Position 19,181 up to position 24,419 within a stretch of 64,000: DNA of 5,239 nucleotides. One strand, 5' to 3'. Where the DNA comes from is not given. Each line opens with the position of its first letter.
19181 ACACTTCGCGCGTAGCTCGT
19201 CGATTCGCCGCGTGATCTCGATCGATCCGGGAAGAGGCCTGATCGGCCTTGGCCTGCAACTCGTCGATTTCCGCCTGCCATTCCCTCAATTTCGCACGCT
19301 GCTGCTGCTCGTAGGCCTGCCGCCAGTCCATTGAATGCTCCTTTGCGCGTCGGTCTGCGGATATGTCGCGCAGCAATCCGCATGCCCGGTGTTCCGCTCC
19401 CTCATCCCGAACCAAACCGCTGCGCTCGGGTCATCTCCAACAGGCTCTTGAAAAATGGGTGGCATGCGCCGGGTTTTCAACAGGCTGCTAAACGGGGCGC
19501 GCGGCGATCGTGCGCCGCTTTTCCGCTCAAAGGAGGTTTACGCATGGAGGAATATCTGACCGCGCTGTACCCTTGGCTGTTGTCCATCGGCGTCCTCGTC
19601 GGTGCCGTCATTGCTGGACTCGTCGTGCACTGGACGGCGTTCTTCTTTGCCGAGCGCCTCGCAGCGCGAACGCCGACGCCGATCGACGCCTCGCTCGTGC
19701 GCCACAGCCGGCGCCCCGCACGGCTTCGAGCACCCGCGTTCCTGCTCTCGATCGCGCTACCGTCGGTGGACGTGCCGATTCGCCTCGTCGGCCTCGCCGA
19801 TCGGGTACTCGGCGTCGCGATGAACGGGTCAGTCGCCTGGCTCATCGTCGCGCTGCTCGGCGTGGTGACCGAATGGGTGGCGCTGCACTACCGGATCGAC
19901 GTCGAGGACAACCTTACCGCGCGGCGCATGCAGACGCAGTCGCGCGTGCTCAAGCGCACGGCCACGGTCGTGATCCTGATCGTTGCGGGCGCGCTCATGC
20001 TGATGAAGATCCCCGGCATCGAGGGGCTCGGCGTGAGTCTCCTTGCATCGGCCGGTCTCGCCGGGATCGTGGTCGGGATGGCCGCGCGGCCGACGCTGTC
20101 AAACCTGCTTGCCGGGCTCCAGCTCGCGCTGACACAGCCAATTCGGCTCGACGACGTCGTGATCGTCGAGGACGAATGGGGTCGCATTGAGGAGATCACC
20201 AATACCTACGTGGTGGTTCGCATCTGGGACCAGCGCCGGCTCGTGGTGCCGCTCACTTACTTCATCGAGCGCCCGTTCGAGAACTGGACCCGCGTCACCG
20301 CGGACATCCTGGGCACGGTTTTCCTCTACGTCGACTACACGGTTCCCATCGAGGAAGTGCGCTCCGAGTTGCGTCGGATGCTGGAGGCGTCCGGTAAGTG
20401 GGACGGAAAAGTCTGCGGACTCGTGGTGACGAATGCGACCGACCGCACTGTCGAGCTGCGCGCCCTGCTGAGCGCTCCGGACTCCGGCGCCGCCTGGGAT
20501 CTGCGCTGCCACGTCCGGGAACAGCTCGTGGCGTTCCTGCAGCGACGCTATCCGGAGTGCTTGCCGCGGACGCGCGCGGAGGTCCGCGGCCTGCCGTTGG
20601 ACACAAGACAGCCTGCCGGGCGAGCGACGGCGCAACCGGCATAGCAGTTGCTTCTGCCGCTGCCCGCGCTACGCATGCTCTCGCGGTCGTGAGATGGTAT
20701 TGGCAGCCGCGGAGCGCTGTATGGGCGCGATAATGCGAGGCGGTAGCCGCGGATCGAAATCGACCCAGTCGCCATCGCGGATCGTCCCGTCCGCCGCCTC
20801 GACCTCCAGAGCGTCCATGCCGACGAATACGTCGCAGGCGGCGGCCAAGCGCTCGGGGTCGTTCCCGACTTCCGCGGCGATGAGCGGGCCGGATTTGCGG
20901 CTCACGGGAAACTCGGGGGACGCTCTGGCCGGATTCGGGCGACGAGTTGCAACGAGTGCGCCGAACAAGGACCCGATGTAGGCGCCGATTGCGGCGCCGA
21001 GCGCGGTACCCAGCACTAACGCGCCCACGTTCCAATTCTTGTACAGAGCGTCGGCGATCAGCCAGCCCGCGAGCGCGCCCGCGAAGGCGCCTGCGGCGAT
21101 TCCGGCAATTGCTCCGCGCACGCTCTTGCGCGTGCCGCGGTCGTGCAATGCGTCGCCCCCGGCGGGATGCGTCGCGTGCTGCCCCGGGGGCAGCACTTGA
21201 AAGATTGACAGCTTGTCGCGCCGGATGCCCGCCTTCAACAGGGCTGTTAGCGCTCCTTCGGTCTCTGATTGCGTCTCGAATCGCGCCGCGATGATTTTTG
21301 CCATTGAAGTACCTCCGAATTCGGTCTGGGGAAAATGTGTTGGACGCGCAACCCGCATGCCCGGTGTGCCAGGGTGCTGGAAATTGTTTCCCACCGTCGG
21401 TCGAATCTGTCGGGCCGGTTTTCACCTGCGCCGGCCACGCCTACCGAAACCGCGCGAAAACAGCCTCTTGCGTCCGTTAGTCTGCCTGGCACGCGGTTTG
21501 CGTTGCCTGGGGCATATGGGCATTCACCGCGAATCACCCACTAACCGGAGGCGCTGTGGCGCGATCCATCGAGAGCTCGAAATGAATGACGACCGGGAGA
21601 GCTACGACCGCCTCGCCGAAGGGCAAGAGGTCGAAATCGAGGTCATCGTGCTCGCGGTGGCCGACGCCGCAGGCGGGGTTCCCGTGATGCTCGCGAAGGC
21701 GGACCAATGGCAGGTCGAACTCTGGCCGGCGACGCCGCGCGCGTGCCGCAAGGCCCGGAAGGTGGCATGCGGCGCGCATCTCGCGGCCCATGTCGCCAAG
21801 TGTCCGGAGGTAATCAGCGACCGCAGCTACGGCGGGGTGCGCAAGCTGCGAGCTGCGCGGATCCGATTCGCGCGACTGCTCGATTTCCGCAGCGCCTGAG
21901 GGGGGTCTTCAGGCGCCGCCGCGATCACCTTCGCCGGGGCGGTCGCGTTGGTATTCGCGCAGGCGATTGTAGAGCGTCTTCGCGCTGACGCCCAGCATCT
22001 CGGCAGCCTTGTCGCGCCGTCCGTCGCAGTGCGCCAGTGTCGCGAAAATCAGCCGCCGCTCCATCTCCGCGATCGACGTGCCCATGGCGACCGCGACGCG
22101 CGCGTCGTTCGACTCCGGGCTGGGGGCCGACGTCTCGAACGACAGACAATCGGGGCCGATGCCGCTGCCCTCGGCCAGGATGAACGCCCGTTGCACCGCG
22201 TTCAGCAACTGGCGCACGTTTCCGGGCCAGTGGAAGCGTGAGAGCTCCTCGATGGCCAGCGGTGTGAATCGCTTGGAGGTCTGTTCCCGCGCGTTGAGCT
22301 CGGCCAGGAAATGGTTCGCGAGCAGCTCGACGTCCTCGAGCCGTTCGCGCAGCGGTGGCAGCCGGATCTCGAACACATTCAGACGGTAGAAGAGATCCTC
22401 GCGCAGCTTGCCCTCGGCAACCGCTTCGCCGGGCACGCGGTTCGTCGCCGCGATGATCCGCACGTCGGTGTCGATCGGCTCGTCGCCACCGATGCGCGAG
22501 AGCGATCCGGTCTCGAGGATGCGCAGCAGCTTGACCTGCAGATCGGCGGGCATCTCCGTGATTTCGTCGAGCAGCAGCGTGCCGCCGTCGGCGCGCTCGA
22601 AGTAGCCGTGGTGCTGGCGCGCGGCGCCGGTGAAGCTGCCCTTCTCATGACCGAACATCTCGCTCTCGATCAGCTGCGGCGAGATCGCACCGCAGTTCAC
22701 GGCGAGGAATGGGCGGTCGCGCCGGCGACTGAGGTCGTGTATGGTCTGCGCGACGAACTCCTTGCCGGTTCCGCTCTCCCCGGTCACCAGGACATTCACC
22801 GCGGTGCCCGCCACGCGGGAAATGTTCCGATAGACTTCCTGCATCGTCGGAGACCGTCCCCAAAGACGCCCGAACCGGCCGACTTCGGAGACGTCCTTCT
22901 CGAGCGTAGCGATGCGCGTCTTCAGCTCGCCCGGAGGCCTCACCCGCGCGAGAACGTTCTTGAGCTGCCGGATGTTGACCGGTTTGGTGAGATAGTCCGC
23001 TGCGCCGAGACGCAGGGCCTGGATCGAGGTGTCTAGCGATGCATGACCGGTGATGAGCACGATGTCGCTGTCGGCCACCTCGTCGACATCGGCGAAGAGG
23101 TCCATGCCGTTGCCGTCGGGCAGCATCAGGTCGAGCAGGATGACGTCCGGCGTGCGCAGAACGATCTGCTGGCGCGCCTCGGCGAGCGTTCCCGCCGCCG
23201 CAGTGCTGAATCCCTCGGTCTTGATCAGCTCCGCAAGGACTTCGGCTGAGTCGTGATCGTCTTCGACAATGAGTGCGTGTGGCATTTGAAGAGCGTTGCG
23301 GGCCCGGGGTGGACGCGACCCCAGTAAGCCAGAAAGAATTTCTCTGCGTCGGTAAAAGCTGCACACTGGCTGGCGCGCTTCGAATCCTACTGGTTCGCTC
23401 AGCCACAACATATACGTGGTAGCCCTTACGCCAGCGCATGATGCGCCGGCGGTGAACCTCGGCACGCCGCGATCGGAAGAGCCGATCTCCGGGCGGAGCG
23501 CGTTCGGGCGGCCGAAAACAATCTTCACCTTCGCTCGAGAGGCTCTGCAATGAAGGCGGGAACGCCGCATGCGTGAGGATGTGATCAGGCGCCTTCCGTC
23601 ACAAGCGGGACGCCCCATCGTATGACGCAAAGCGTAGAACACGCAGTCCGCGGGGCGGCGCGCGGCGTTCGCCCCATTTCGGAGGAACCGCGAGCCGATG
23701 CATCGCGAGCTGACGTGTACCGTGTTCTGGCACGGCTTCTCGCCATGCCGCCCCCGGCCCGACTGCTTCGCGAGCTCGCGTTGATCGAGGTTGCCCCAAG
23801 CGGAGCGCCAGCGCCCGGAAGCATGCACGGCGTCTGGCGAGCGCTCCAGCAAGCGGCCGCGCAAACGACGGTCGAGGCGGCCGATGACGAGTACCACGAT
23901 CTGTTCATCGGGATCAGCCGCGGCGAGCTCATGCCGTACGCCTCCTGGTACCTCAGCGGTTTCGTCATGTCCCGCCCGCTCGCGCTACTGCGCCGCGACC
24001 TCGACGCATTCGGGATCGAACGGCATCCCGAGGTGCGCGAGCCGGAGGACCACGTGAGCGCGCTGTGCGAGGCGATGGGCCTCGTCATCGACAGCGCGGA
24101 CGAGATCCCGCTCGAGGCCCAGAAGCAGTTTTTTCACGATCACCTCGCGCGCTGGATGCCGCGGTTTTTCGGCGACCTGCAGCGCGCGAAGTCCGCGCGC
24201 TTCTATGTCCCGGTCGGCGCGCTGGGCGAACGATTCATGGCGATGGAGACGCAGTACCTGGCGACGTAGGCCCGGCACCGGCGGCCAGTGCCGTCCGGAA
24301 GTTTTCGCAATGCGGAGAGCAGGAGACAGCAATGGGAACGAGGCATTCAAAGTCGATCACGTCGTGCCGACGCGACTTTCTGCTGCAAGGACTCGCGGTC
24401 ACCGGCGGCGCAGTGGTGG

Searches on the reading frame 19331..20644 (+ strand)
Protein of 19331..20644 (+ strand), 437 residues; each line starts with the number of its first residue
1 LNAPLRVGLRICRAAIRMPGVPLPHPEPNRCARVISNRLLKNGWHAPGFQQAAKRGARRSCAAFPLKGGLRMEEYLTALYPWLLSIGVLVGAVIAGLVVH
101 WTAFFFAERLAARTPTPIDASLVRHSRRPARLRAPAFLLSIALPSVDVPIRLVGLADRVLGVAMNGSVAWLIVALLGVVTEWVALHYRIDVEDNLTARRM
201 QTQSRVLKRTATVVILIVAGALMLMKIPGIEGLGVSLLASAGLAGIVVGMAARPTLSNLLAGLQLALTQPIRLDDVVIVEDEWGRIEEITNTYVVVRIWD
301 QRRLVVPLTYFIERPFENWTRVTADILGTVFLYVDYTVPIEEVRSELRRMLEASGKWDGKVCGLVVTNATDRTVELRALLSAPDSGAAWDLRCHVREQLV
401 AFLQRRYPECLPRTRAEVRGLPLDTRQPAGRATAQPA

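Call 25: search_protein_families(library=pfam, proteins=[window:19331-20644:+], max_evalue=0.00001)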
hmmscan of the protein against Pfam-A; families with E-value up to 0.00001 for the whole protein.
window:19331-20644:+ (437 aa): 1 family
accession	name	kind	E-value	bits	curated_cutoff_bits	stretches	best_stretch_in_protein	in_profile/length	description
PF00924.24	MS_channel_2nd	-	2.6e-12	47.1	20.2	1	255-321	2-68/68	Mechanosensitive ion channel, beta-domain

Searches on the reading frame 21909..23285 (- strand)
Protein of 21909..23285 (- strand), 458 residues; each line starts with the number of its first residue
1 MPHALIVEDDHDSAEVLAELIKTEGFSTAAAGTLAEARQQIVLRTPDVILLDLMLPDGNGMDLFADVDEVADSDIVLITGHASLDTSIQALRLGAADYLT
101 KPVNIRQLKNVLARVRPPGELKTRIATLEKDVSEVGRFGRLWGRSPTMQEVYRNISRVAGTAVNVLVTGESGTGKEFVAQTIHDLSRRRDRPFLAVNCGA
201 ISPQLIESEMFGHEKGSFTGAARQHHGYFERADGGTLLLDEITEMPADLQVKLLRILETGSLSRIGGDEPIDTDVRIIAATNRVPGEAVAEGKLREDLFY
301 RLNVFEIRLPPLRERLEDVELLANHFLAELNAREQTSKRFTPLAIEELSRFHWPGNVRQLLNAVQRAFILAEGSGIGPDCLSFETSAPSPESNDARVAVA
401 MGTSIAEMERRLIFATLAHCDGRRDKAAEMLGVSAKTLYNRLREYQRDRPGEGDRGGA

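Call 50: search_protein_families(library=ncbifam, proteins=[window:21909-23285:-], max_evalue=0.00001)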
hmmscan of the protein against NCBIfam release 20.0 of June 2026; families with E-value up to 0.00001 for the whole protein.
window:21909-23285:- (458 aa): 87 families (the best 25 are shown)
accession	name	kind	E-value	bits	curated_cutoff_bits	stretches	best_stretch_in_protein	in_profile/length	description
NF008469.0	PRK11361.1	equivalog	8.3e-122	407.2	714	1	4-448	7-457/461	acetoacetate metabolism transcriptional regulator AtoC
TIGR01818.1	ntrC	equivalog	1.3e-119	400.1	558.6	1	5-444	2-462/463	nitrogen regulation protein NR(I)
TIGR02915.1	PEP_resp_reg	equivalog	3.9e-110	368.8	502.6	1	5-445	2-442/445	PEP-CTERM-box response regulator transcription factor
NF041946.1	LuxO_transreg_Vib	equivalog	7.7e-105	351.3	800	1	7-447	2-462/463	quorum-sensing sigma-54 dependent transcriptional regulator LuxO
NF050807.1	TransRegFlbDCaul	equivalog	2.9e-99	333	750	1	140-447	119-440/454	sigma-54-dependent transcriptional regulator FlbD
NF008176.1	PRK10923.1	equivalog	7.2e-97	324.9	620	1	5-375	7-375/469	nitrogen regulation protein NR(I)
TIGR01817.1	nifA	equivalog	5.9e-96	322.3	528.85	1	136-387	193-444/534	nif-specific transcriptional activator NifA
NF007689.0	PRK10365.1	equivalog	9.5e-96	321.3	760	1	5-442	9-439/441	sigma-54-dependent response regulator transcription factor ZraR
NF038308.1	RNA_repair_RtcR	equivalog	1.5e-93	314.4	650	1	138-447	179-518/530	RNA repair transcriptional activator RtcR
NF051870.1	NAssimRespRegNtrX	equivalog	3.5e-92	309.7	600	1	4-443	4-448/452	nitrogen assimilation response regulator NtrX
NF041552.1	TF_PrdR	equivalog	7.9e-92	308.4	795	1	122-446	248-577/577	sigma-54 dependent transcriptional regulator PrdR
NF003451.0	PRK05022.1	equivalog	4.6e-89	299.5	476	1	137-439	188-502/512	nitric oxide reductase transcriptional regulator NorR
NF049963.1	RespRegFlgRCampy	domain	4.7e-89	299.2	750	1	6-446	5-428/429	fla regulon two-component system response regulator FlgR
NF011695.0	PRK15115.1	equivalog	9.8e-88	294.8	763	1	3-441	8-432/445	two-component system response regulator GlrR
TIGR02974.1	phageshock_pspF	equivalog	2e-84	283.7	443.55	1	142-368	2-230/336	phage shock protein operon transcriptional activator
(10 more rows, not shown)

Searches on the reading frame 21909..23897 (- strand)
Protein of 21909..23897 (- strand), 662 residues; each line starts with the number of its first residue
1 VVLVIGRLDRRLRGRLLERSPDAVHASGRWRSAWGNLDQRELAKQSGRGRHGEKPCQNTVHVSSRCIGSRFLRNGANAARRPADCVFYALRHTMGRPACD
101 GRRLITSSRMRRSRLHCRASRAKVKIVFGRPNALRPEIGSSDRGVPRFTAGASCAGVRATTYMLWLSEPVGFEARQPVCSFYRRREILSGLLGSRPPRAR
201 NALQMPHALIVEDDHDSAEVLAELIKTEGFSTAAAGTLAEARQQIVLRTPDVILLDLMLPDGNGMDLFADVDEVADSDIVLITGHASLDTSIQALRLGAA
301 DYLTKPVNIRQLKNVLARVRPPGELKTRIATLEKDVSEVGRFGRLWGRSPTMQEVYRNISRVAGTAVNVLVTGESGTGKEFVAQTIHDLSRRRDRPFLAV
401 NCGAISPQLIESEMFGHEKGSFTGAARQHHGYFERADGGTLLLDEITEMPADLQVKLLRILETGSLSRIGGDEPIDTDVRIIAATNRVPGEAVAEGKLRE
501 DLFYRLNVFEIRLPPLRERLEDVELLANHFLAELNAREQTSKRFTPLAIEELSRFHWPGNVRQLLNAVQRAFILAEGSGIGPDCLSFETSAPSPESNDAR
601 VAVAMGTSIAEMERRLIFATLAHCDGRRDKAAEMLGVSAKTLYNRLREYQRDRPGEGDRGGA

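Call 25: search_protein_families(library=pfam, proteins=[window:21909-23897:-], max_evalue=0.00001)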
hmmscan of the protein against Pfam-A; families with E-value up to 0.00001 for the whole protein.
window:21909-23897:- (662 aa): 7 families
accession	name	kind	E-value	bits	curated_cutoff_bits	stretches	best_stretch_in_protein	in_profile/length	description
PF00158.32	Sigma54_activat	-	1.8e-68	230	20.2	1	346-511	2-167/168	Sigma-54 interaction domain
PF00072.30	Response_reg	-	4.5e-23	82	30.2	1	209-316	2-110/111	Response regulator receiver domain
PF25601.1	AAA_lid_14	-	8.6e-23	80.4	27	1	517-599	1-84/87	AAA+ ATPase lid domain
PF14532.12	Sigma54_activ_2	-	1.6e-20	74.2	25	1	347-516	2-138/138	Sigma-54 interaction domain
PF02954.25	HTH_8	-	4.7e-13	49.1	22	1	609-649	2-42/42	Bacterial regulatory protein, Fis family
PF07728.20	AAA_5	-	7.4e-11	42.6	22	1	368-493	1-130/139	AAA domain (dynein-related subfamily)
PF07724.20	AAA_2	-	1.2e-07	32.3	27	1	367-496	4-133/166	AAA domain (Cdc48 subfamily)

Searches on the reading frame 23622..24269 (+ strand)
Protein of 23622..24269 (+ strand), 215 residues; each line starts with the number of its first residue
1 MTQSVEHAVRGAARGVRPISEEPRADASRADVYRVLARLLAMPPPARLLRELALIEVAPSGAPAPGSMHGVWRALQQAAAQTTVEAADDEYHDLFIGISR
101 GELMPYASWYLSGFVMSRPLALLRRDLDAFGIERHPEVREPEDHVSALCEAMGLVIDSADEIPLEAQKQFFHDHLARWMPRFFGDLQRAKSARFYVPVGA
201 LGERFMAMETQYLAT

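Call 50: search_protein_families(library=ncbifam, proteins=[window:23622-24269:+], max_evalue=0.00001)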
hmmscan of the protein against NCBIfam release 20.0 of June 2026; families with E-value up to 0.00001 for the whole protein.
window:23622-24269:+ (215 aa): 2 families
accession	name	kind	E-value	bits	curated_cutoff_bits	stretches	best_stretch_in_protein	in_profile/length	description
NF003442.0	PRK04976.1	equivalog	6e-17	62.3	132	1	81-213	72-208/211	molecular chaperone TorD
NF008632.0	PRK11621.1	equivalog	4.5e-08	33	162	1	75-205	56-184/203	Tat proofreading chaperone DmsD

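Call 51: find_homologous_proteins(query=window:23622-24266:+, max_evalue=1e-10)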
Query window:23622-24266:+ (215 aa): 465 proteins with E <= 1e-10 among 8000 candidates; the best 120 are listed.
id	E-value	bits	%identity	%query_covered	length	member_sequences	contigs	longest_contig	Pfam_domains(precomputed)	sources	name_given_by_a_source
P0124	4.7e-85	303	90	68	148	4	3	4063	PF02613.21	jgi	jgi:TorA maturation chaperone TorD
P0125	7.2e-78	279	64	91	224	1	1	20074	PF02613.21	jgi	jgi:TorA maturation chaperone TorD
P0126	1.1e-69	252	62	89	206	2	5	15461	PF02613.21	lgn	-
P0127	1.7e-68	249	60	88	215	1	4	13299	PF02613.21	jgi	jgi:TorA maturation chaperone TorD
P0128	3.9e-68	247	60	88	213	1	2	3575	PF02613.21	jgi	-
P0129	6.6e-68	247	60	88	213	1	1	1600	PF02613.21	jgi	jgi:TorA maturation chaperone TorD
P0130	9.4e-67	243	55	97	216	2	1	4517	PF02613.21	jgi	-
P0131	1.3e-66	242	62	85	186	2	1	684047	PF02613.21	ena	-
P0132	1.3e-66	242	62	86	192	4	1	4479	PF02613.21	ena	-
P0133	5.2e-66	240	60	88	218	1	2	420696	PF02613.21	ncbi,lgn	-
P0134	5.9e-66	240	59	87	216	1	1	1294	PF02613.21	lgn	-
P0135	6.5e-66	240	60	88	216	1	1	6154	PF02613.21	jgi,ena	-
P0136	9.4e-66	240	59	88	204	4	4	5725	PF02613.21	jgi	jgi:TorA maturation chaperone TorD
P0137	1.5e-65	239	59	87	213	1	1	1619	PF02613.21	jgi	jgi:TorA maturation chaperone TorD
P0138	2.9e-65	238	58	88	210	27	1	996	PF02613.21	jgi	jgi:TorA maturation chaperone TorD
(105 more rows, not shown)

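Call 52: find_encoding_contigs(protein=P0124, flank=10000, max_places=6)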
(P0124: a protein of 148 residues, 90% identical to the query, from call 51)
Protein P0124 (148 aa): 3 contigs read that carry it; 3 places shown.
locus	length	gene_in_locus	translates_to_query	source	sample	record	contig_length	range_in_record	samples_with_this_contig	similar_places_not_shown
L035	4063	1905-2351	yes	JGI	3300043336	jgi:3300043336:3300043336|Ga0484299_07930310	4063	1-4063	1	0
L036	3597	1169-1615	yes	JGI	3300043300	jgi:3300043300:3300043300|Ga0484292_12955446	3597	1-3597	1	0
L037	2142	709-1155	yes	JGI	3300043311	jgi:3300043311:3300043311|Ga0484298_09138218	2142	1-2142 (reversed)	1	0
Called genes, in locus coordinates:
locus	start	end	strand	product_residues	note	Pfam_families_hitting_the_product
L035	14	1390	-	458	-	PF00072:Response_reg, PF00158:Sigma54_activat, PF14532:Sigma54_activ_2, PF01078:Mg_chelatase (faint), PF07724:AAA_2 (weak), PF07728:AAA_5, PF25601:AAA_lid_14, PF02954:HTH_8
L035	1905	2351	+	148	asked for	PF02613:Nitrate_red_del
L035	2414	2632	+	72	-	-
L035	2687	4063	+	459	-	?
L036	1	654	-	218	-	?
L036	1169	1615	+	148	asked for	PF02613:Nitrate_red_del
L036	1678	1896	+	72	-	-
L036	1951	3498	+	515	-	PF04879:Molybdop_Fe4S4, PF00384:Molybdopterin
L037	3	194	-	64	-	?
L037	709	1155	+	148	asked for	PF02613:Nitrate_red_del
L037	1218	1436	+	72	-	-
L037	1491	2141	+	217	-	?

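Call 53: find_encoding_contigs(protein=P0125, flank=6000, max_places=3)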
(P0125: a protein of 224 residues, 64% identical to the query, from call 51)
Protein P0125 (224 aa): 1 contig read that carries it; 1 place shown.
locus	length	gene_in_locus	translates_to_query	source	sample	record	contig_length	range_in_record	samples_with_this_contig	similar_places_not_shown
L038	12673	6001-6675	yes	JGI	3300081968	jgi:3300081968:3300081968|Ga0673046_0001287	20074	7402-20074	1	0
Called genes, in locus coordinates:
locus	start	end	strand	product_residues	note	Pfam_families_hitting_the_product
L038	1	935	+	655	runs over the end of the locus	PF05170:AsmA, PF13116:YhdP (faint), PF05170:AsmA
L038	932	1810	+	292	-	PF03631:Virul_fac_BrkB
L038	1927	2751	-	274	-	-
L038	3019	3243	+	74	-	PF09954:DUF2188 (weak)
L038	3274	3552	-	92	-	-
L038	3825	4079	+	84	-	-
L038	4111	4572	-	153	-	PF00571:CBS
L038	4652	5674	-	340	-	PF01594:AI-2E_transport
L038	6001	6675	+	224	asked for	PF02613:Nitrate_red_del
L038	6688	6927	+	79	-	-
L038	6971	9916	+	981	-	PF04879:Molybdop_Fe4S4, PF00384:Molybdopterin, PF01568:Molydop_binding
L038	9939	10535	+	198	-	PF13187:Fer4_9 (faint), PF13247:Fer4_11, PF00037:Fer4, PF12797:Fer4_2 (weak), PF12837:Fer4_6, PF13237:Fer4_10 (weak), PF12838:Fer4_7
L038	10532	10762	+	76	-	-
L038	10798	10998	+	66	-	-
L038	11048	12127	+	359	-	PF01292:Ni_hydr_CYTB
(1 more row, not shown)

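Call 65: find_encoding_contigs(protein=P0131, flank=3000, max_places=2)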
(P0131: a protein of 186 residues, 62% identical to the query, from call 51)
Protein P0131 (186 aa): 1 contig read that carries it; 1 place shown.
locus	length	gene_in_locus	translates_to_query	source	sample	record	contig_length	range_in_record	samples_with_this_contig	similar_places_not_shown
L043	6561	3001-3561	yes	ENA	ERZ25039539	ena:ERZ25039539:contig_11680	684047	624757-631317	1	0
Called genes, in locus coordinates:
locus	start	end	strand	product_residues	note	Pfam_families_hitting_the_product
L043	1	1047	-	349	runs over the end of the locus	PF00586:AIRS, PF02769:AIRS_C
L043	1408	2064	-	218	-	PF13378:MR_MLE_C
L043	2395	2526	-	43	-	-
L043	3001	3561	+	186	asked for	PF02613:Nitrate_red_del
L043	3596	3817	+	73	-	-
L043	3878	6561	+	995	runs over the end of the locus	PF04879:Molybdop_Fe4S4, PF00384:Molybdopterin, PF01568:Molydop_binding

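Call 66: find_encoding_contigs(protein=P0133, flank=3000, max_places=2)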
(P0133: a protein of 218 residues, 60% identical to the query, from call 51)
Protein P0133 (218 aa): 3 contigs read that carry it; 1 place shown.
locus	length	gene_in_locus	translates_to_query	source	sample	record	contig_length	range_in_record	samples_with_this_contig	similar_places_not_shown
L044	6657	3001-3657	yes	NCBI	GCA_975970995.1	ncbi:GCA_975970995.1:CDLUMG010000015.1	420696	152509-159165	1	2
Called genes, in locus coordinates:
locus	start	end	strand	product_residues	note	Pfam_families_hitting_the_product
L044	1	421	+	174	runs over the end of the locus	PF11749:DUF3305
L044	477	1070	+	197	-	PF11748:DUF3306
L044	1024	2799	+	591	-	PF12838:Fer4_7 (weak), PF12797:Fer4_2 (faint), PF12837:Fer4_6 (faint), PF13183:Fer4_8 (faint), PF13484:Fer4_16 (faint), PF00037:Fer4 (weak), PF13187:Fer4_9, PF13237:Fer4_10 (weak), +2 more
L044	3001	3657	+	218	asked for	PF02613:Nitrate_red_del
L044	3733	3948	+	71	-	-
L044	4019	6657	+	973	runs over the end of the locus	PF04879:Molybdop_Fe4S4, PF00384:Molybdopterin, PF01568:Molydop_binding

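Call 67: find_encoding_contigs(protein=P0127, flank=3000, max_places=2)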
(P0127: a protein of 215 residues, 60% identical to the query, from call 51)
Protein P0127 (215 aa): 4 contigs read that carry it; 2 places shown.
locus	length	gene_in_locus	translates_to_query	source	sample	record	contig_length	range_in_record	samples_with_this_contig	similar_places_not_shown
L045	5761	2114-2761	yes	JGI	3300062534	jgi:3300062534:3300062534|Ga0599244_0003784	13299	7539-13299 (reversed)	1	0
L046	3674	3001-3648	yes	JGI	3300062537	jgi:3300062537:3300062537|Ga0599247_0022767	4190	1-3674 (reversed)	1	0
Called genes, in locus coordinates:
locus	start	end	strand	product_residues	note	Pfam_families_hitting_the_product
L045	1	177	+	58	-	?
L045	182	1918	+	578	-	PF12797:Fer4_2 (faint), PF12837:Fer4_6 (faint), PF12838:Fer4_7 (weak), PF13484:Fer4_16 (faint), PF14697:Fer4_21 (faint), PF00037:Fer4 (weak), PF13187:Fer4_9, PF13237:Fer4_10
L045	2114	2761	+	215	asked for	PF02613:Nitrate_red_del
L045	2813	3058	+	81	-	-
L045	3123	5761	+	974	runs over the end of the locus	PF04879:Molybdop_Fe4S4, PF00384:Molybdopterin, PF01568:Molydop_binding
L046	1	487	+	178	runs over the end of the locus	PF11749:DUF3305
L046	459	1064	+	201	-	PF11748:DUF3306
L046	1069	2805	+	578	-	PF12797:Fer4_2 (faint), PF12837:Fer4_6 (faint), PF12838:Fer4_7 (weak), PF13484:Fer4_16 (faint), PF14697:Fer4_21 (faint), PF00037:Fer4 (weak), PF13187:Fer4_9, PF13237:Fer4_10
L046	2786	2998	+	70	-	-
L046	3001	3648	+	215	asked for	PF02613:Nitrate_red_del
